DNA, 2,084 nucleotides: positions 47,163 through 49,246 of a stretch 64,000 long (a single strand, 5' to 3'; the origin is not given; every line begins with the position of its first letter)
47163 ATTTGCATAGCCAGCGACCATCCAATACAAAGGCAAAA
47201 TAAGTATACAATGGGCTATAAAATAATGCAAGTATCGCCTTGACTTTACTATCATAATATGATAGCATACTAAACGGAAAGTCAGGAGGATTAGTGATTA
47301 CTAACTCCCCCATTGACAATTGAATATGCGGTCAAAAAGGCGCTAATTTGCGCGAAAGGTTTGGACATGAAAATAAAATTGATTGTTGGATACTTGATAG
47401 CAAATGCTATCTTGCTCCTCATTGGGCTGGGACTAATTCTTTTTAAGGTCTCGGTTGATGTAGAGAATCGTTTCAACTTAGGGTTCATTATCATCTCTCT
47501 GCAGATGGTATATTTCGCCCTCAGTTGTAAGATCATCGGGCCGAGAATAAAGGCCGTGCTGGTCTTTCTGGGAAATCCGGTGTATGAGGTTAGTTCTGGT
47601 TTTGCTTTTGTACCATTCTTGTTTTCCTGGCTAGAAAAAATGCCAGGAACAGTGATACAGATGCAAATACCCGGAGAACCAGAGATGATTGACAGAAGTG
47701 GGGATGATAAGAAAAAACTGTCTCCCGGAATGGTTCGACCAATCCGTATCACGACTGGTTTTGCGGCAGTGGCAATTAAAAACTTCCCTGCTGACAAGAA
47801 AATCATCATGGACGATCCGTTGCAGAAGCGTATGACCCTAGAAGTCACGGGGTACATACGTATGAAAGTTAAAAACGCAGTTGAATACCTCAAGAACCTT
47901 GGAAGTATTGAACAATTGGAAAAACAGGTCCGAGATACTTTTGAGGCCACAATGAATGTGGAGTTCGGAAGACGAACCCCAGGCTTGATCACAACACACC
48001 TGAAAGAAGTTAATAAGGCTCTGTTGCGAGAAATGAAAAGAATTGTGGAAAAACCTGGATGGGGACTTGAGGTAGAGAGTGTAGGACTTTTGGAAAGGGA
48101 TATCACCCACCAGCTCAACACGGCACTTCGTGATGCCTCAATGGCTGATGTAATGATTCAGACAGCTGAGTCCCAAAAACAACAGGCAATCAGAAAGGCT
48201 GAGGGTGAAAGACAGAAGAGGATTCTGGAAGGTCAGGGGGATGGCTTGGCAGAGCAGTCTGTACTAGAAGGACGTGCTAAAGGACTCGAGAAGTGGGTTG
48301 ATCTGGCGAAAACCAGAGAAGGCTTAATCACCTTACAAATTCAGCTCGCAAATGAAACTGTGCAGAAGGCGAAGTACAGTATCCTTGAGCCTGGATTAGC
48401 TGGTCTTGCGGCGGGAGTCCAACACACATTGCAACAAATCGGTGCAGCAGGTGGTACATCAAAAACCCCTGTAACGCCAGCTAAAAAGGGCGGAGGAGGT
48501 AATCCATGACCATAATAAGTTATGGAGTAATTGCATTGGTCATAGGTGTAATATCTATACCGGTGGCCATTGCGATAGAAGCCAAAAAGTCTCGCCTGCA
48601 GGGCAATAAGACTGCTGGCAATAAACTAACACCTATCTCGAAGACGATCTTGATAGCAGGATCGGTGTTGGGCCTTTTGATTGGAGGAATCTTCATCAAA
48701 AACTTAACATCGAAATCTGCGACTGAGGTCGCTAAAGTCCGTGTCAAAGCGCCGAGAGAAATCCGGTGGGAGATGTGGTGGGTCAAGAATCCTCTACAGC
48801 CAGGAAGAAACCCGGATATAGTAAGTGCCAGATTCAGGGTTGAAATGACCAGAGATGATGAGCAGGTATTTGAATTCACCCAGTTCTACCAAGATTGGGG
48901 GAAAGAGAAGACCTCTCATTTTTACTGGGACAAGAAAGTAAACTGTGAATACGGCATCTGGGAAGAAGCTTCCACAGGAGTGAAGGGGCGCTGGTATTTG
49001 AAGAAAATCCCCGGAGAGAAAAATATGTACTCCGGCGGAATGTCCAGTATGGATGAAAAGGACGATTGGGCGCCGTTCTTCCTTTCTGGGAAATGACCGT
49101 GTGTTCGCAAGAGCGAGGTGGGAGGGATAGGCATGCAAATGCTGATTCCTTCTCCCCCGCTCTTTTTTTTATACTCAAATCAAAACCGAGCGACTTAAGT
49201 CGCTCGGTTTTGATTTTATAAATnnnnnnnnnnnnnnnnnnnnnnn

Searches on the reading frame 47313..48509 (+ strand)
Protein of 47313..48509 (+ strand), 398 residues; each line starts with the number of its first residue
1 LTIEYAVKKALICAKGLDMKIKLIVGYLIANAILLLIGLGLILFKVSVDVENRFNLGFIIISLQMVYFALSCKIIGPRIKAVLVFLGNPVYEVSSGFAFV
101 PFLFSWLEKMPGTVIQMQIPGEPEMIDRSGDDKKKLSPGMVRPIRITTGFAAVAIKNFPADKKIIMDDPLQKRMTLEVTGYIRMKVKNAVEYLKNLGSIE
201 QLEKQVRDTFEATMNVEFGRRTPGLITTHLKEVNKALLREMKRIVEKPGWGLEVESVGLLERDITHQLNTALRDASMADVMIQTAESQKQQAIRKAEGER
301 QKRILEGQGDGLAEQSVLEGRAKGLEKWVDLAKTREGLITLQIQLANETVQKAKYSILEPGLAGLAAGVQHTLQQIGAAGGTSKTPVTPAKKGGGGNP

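Call 8: search_protein_families(library=pfam, proteins=[window:47313-48509:+], max_evalue=0.001)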
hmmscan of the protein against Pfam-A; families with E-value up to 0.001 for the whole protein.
window:47313-48509:+ (398 aa): 1 family
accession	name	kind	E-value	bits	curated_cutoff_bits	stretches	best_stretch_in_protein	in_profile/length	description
PF01145.31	Band_7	-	2.9e-06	27.9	23.6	1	144-299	49-175/176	SPFH domain / Band 7 family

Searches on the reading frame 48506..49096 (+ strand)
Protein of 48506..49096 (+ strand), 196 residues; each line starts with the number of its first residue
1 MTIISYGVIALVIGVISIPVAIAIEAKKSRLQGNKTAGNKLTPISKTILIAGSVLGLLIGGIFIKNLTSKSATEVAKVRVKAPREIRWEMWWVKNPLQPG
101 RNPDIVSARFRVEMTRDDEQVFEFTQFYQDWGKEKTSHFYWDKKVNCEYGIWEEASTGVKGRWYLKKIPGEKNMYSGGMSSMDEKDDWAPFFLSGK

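Call 8: search_protein_families(library=pfam, proteins=[window:48506-49096:+], max_evalue=0.001)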
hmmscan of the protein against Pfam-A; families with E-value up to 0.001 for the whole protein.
window:48506-49096:+ (196 aa): 0 families

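Call 107: search_protein_families(library=pfam, proteins=[window:48506-49096:+], max_evalue=0.1)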
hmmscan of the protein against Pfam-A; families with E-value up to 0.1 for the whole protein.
window:48506-49096:+ (196 aa): 1 family
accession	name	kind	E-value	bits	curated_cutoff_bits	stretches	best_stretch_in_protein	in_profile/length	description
PF05589.17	DUF768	-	0.0041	17.7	27.8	1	84-109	4-29/67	Protein of unknown function (DUF768)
